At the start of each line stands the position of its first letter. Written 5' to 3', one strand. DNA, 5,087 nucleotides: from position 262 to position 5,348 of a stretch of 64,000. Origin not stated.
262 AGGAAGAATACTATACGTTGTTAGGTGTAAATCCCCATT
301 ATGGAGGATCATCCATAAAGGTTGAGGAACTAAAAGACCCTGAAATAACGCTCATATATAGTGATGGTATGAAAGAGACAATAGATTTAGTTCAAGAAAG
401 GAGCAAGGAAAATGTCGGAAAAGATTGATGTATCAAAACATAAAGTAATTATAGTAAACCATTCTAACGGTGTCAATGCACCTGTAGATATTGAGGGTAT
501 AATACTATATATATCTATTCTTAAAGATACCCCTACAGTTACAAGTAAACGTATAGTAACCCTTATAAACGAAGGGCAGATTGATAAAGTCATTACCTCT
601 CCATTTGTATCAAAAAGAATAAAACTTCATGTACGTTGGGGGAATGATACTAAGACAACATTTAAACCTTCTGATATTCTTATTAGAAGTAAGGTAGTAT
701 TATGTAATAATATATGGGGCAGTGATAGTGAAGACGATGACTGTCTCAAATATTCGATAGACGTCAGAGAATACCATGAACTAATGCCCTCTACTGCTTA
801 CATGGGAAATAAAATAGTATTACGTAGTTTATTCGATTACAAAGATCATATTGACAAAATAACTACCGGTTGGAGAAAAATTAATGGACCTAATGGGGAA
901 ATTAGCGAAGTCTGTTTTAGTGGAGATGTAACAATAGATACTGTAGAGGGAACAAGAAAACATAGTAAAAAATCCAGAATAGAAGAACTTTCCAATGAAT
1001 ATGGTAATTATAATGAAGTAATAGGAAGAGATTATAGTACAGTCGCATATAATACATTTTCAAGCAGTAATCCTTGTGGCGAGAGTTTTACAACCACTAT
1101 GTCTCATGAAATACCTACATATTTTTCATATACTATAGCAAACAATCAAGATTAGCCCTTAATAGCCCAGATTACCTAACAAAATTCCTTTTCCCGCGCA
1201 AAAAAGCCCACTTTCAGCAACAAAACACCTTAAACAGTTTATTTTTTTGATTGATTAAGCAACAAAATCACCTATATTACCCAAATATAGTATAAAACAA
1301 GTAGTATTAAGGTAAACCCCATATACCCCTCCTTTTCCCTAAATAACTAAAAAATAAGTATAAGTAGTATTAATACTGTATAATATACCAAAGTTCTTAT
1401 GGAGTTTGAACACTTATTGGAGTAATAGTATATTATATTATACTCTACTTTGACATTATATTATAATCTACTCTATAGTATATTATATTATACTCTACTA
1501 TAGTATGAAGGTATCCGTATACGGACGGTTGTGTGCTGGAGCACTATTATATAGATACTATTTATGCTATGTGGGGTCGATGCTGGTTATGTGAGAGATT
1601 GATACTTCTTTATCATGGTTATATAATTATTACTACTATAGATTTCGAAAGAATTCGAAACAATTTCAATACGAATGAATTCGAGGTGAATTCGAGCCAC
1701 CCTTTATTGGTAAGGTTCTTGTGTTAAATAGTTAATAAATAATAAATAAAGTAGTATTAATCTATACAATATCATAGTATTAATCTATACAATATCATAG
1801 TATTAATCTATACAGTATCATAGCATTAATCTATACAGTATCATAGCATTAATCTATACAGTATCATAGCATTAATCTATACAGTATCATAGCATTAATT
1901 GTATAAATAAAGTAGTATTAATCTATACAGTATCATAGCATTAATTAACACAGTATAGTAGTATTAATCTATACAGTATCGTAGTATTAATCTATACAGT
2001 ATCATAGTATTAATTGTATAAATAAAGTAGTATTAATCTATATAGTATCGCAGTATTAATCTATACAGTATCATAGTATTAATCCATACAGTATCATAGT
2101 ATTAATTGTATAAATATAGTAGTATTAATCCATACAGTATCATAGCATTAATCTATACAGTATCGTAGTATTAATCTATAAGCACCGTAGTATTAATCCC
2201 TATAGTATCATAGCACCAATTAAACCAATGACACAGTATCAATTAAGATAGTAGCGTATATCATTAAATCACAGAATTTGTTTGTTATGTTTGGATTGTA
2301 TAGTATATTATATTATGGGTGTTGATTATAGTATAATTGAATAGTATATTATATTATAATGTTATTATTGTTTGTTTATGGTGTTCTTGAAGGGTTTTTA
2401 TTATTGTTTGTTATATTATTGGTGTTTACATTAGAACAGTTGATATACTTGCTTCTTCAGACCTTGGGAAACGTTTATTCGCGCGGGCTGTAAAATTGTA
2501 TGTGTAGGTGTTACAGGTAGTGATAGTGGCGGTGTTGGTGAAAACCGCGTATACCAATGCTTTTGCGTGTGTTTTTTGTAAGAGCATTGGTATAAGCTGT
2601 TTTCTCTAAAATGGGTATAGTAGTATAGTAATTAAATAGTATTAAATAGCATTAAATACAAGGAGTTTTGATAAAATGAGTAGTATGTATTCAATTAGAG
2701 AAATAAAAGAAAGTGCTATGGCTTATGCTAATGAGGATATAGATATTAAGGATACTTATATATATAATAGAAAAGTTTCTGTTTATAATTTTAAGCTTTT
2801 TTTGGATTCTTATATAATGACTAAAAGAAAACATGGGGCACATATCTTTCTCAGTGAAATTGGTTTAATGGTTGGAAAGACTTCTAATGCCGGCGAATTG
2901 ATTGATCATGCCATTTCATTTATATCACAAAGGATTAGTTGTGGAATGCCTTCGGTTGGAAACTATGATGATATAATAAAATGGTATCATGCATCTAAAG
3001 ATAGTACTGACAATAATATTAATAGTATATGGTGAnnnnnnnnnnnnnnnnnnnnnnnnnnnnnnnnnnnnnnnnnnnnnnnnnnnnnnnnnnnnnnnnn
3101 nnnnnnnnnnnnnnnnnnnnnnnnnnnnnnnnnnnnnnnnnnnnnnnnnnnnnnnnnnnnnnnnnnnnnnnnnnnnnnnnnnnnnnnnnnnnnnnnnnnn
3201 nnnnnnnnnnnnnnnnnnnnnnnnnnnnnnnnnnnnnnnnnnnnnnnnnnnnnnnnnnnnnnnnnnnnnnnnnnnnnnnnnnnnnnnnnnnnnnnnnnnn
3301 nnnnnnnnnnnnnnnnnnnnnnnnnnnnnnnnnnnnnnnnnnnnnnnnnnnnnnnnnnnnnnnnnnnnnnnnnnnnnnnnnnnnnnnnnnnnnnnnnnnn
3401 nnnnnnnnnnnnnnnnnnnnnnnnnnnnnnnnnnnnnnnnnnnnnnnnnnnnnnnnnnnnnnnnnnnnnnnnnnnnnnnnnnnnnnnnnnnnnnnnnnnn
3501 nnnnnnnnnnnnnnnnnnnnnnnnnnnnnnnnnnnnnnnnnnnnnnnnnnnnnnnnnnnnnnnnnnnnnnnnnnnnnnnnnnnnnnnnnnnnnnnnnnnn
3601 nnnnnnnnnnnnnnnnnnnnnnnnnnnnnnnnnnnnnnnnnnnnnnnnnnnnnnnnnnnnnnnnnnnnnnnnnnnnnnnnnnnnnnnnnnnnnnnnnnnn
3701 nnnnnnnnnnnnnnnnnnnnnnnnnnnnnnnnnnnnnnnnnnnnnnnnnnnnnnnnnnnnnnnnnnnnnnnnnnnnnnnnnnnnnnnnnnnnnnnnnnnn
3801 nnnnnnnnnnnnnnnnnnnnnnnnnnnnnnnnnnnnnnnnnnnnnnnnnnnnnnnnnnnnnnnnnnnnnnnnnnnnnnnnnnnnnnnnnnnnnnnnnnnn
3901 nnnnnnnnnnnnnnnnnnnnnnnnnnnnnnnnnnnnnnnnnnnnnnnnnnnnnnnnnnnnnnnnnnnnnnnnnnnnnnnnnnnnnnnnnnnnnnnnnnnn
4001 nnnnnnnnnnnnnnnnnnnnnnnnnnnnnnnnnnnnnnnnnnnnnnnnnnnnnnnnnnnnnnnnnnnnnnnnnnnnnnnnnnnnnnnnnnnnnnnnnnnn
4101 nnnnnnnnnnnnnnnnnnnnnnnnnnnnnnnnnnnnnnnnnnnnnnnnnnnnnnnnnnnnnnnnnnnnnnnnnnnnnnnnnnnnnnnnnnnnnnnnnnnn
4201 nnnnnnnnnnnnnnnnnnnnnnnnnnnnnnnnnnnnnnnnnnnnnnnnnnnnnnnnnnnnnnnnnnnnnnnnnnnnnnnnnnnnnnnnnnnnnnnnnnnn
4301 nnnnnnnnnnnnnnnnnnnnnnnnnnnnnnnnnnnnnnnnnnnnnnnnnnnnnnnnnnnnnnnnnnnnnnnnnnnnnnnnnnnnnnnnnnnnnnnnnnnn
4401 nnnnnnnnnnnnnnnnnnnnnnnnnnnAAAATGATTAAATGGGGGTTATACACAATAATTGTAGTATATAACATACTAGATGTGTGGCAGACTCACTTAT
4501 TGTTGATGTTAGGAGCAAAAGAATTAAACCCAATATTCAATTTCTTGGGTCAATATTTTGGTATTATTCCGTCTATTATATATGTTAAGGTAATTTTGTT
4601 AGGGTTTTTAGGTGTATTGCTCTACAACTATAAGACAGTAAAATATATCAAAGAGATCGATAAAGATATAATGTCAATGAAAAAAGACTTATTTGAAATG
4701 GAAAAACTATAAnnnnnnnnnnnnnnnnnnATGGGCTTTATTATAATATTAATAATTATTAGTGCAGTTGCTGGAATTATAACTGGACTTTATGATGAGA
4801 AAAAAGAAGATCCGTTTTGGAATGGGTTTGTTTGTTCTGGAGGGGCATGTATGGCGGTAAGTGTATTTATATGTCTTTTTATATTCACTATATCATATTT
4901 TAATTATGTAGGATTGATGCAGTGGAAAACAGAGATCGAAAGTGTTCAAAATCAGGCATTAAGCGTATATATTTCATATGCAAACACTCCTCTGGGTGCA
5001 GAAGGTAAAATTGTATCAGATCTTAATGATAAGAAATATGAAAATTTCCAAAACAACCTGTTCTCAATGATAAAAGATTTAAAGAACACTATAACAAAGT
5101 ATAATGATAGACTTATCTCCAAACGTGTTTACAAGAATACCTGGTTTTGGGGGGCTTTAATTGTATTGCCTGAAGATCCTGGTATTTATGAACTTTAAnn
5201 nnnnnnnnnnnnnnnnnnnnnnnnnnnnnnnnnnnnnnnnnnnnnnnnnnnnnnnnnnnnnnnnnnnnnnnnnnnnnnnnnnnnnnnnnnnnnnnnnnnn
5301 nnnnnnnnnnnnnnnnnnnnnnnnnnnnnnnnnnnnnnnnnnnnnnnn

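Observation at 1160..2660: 1.5-kb non-coding hub with three different tandem-repeat arrays and a switch in strand composition: candidate origin, genome terminus or regulatory region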

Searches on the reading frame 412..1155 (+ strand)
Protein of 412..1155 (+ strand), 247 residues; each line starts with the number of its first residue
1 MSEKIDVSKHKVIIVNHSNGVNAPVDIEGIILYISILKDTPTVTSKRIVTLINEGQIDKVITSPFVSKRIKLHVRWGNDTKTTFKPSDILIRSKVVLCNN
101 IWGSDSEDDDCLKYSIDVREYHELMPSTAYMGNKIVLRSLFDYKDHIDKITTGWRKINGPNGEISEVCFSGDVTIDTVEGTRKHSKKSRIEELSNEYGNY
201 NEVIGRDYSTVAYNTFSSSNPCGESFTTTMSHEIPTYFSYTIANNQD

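Call 11: search_protein_families(library=pfam, proteins=[window:412-1155:+], max_evalue=0.1)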
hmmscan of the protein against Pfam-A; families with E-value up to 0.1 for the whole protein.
window:412-1155:+ (247 aa): 0 families

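Call 16: search_dna_similar(query=window:412-1155:+, collection=phages, mode=protein, max_rows=20, max_evalue=0.001)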
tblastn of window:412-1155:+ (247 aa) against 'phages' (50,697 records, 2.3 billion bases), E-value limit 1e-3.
No match.

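Call 17: find_related_loci(query=window:412-1155:+, collection=viral_contigs, flank=10000)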
Query window:412-1155:+ (247 aa) in viral_contigs; peptide patterns used: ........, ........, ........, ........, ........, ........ (x = any residue, [..] = any of these).
12 stretches matched a pattern, but none encodes a relative of the query by tblastn (E <= 1e-3).

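Call 21: find_encoding_contigs(protein=window:412-1155:+, flank=10000, max_places=10)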
Protein window:412-1155:+ (247 aa): 5 contigs read that carry it; 3 places shown.
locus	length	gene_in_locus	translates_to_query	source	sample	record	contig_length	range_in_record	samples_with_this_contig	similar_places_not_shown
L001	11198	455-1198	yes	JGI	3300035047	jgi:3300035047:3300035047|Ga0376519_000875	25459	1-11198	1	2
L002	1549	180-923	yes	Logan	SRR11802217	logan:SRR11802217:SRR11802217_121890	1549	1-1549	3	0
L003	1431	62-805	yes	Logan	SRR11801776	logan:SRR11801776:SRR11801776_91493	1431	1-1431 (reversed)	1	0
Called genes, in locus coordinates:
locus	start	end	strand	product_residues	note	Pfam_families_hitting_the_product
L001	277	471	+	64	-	-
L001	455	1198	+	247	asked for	-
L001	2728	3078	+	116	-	-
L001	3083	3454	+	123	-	-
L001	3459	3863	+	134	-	-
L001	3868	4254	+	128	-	-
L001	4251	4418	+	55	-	-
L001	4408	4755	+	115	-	PF18902:DUF5658 (weak)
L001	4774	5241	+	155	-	-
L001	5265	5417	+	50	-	-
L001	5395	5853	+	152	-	PF05981:CreA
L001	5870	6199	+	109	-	-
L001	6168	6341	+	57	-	-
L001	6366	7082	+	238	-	PF08902:DUF1848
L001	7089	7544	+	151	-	-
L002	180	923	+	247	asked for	-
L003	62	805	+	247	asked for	-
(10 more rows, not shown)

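Call 28: find_homologous_proteins(query=window:412-1155:+)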
Query window:412-1155:+ (247 aa): 1 proteins with E <= 0.001 among 153 candidates.
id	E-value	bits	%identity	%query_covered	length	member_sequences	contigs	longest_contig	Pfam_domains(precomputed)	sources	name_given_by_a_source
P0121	1.3e-161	553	100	100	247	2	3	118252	-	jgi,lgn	jgi:hypothetical protein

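Call 47: predict_structure(protein=window:412-1155:+)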
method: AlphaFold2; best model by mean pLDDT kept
length: 247 residues; sequences in the alignment: 1
mean_pLDDT: 30.0   pTM: 0.19
mean pLDDT of the five models: 30.0, 29.6, 28.2, 25.6, 24.9
residues with pLDDT >= 90: 0; 70-90: 0; 50-70: 0; < 50: 247
segments of 3 or more residues with pLDDT < 50: 1-247
pLDDT, mean of each block of 10 residues (from residue 1): 30 31 34 32 28 26 28 35 37 35 35 32 24 23 28 35 34 28 31 33 26 28 28 24 25
secondary structure, 60 per line:
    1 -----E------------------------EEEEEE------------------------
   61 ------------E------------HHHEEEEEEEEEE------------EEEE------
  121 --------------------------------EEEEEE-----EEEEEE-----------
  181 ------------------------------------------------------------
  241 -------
elements in order: E31-36 E89-98 E111-114 E153-158 E164-169

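Call 73: find_related_loci(query=A3, collection=viral_contigs, flank=10000)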
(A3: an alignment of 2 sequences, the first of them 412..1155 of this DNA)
Query A3 (247 aa) in viral_contigs; peptide patterns used: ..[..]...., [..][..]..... (x = any residue, [..] = any of these).
166 stretches matched a pattern, but none encodes a relative of the query by tblastn (E <= 1e-3).

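Call 74: find_related_loci(query=A3, collection=genome_contigs, flank=10000)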
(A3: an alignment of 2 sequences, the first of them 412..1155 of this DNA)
Query A3 (247 aa) in genome_contigs; peptide patterns used: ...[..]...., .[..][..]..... (x = any residue, [..] = any of these).
45 stretches matched a pattern, but none encodes a relative of the query by tblastn (E <= 1e-3).

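Call 75: search_protein_representatives(protein=window:412-1155:+)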
Query: 247 residues. Proteins with E-value up to 0.001 (for the whole library): 6; up to 1e-10: 2; up to 1e-30: 2. The best 6 are listed.
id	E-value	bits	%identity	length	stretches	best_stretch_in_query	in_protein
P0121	4.2e-162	553.3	100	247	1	1-247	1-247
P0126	5.1e-35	137.3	53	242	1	4-133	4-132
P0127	3.0e-07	46.4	37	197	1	20-135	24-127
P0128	3.0e-04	36.5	39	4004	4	143-173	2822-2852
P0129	3.9e-04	36.2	33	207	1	4-120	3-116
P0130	4.6e-04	35.9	30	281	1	21-135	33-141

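Call 76: find_encoding_contigs(protein=P0126, flank=10000, max_places=6)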
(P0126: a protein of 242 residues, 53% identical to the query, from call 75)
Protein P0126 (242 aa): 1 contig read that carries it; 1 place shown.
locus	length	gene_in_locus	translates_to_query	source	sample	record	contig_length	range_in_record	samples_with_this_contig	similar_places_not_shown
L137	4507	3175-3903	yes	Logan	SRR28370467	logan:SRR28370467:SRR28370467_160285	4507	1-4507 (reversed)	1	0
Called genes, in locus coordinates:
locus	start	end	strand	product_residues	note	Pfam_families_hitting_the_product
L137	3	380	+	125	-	?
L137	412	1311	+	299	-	-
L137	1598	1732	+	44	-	-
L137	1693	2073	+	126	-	-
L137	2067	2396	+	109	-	-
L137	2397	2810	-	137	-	-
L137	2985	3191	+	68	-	-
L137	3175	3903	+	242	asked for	-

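Call 81: find_encoding_contigs(protein=P0127, flank=10000, max_places=6)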
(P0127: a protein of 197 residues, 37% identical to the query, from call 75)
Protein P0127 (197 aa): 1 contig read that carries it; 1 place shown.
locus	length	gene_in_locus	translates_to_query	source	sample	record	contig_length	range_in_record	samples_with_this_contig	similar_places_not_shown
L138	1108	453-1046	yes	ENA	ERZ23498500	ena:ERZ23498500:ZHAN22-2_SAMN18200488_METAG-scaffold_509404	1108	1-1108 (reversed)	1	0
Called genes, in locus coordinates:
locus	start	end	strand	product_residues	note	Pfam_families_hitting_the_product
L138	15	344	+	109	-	-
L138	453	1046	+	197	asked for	-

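Call 82: find_encoding_contigs(protein=P0129, flank=10000, max_places=6)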
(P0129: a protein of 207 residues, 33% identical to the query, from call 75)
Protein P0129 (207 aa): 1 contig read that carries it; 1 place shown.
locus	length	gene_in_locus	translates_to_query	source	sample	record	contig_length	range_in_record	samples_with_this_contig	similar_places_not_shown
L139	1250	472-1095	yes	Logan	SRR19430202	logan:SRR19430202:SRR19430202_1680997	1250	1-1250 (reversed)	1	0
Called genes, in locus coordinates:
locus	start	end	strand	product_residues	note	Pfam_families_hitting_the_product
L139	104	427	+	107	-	-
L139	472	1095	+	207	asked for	-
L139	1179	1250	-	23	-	?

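Call 83: find_encoding_contigs(protein=P0130, flank=10000, max_places=6)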
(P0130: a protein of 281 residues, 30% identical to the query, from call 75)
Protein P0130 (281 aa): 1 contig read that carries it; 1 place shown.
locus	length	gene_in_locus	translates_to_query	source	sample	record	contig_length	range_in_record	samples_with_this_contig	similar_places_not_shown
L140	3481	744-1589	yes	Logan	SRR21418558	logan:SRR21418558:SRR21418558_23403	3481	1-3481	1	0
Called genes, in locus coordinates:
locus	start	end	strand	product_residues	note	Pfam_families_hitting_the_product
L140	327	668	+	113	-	-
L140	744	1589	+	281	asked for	-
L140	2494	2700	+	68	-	-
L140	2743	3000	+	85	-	-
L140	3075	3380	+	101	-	-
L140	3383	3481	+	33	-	?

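Call 87: search_solved_structures(query=A5, max_evalue=10, show_alignments=2)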
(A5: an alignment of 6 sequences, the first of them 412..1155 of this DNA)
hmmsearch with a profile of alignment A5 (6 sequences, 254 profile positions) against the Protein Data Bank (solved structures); distinct sequences matched with E-value up to 10: 0.

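Call 88: search_protein_families(library=pfam, alignment_id=A5, max_evalue=1)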
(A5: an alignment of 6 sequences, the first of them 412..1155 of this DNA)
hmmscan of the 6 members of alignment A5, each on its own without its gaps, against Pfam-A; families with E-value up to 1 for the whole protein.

A. member 1, window:412-1155:+ (247 aa): 0 families

B. families by the number of members that match (of 6 scanned): 1 family
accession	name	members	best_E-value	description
PF23044.1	SH3-C_UBE2O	1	0.14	UBE2O, ubiquitin binding SH3-C domain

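Call 98: predict_structure(alignment_id=A6)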
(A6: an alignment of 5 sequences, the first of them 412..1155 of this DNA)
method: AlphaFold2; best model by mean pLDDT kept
length: 247 residues; sequences in the alignment: 5
mean_pLDDT: 46.2   pTM: 0.42
mean pLDDT of the five models: 46.2, 36.3, 34.0, 31.5, 31.2
residues with pLDDT >= 90: 1; 70-90: 54; 50-70: 34; < 50: 158
segments of 3 or more residues with pLDDT < 50: 92-247
pLDDT, mean of each block of 10 residues (from residue 1): 72 63 67 85 80 76 69 78 67 36 37 34 28 31 33 34 33 27 31 36 31 28 23 25 23
secondary structure, 60 per line:
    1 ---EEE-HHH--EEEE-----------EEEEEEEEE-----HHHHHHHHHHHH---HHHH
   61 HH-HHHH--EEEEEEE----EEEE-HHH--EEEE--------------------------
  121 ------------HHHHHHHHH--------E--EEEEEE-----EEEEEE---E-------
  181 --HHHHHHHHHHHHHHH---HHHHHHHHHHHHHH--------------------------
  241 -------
elements in order: E4-6 E13-16 E28-36 H42-53 H57-62 H64-67 E70-76 E81-84 E91-94 H133-141 E153-158 E164-169 H183-197 H201-214

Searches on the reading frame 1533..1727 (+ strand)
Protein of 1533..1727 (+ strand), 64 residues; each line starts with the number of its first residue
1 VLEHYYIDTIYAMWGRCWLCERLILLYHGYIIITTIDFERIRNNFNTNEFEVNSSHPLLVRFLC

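Call 11: search_protein_families(library=pfam, proteins=[window:1533-1727:+], max_evalue=0.1)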
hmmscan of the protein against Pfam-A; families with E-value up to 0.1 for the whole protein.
window:1533-1727:+ (64 aa): 0 families

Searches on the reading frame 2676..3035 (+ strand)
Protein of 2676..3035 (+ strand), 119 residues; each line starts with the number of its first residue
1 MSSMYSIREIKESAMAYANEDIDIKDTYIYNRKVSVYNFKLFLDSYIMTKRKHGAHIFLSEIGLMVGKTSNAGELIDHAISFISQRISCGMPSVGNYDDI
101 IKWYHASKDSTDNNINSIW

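Call 11: search_protein_families(library=pfam, proteins=[window:2676-3035:+], max_evalue=0.1)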
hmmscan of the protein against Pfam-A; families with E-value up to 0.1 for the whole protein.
window:2676-3035:+ (119 aa): 0 families

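Call 22: find_encoding_contigs(protein=window:2676-3035:+, flank=10000, max_places=10)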
Protein window:2676-3035:+ (119 aa): 4 contigs read that carry it; 2 places shown.
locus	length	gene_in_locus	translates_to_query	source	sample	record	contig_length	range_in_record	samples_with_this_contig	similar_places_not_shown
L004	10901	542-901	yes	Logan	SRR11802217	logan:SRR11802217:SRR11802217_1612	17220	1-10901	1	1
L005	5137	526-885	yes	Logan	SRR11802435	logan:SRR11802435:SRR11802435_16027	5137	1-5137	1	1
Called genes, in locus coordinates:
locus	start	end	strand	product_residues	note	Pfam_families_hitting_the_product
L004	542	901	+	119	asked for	-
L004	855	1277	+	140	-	-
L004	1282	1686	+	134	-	-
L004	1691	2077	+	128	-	-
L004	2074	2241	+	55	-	-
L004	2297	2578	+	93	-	PF18902:DUF5658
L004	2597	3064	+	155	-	-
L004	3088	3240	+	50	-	-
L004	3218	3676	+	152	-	PF05981:CreA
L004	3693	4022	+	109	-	-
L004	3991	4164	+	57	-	-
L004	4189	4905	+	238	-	PF08902:DUF1848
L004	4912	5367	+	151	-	-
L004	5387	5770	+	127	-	-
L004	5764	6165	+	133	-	-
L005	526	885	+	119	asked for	-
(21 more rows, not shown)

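Call 30: find_homologous_proteins(query=A1, max_evalue=0.01)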
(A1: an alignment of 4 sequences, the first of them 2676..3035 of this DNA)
Query A1 (4 sequences) (119 aa, profile of the alignment): 4 proteins with E <= 0.01 among 461 candidates.
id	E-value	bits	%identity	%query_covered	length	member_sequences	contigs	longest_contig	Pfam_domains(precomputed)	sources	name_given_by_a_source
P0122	1.2e-46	176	23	100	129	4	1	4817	-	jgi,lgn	jgi:hypothetical protein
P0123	2.6e-46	175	28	99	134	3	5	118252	-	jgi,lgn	jgi:hypothetical protein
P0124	5.2e-46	174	100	100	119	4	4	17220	-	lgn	-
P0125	2.9e-44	168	35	97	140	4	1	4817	-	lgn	-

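Call 57: find_encoding_contigs(protein=P0125, flank=10000, max_places=10)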
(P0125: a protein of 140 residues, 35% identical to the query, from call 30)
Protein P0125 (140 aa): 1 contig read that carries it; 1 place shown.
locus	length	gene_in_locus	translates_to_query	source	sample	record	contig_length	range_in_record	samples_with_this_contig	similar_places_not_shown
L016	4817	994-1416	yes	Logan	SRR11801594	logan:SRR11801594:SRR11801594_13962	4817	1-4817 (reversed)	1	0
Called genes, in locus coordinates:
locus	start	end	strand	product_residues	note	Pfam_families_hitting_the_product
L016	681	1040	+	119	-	-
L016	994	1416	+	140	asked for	-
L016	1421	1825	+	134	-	-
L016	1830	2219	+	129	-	-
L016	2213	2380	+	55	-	-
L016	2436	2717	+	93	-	PF18902:DUF5658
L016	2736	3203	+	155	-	-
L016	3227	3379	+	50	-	-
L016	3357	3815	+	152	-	PF05981:CreA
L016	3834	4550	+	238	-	PF08902:DUF1848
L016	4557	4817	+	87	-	?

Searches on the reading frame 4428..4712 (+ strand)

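Call 11: search_protein_families(library=pfam, proteins=[window:4428-4712:+], max_evalue=0.1)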
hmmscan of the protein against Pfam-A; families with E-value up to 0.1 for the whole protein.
window:4428-4712:+ (94 aa): 1 family
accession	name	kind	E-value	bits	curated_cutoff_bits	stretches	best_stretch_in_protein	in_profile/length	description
PF18902.5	DUF5658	-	6.5e-07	30.5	25.2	1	13-70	2-58/82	Domain of unknown function (DUF5658)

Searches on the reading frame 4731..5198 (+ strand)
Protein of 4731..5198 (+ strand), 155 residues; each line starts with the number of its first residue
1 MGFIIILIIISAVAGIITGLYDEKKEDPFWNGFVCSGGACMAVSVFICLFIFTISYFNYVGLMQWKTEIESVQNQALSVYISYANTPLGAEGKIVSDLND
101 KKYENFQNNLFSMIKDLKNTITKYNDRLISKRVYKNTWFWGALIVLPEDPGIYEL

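Call 11: search_protein_families(library=pfam, proteins=[window:4731-5198:+], max_evalue=0.1)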
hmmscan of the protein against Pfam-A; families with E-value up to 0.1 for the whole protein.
window:4731-5198:+ (155 aa): 3 families
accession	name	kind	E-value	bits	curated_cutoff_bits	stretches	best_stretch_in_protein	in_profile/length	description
PF12669.12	FeoB_associated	-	0.0067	17.1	27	1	3-37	3-31/44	FeoB-associated Cys-rich membrane protein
PF01529.25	DHHC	-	0.038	14.5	28.7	1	4-74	60-132/133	DHHC palmitoyltransferase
PF03631.20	Virul_fac_BrkB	-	0.056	13.5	33.7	0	7-73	88-155/259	Virulence factor BrkB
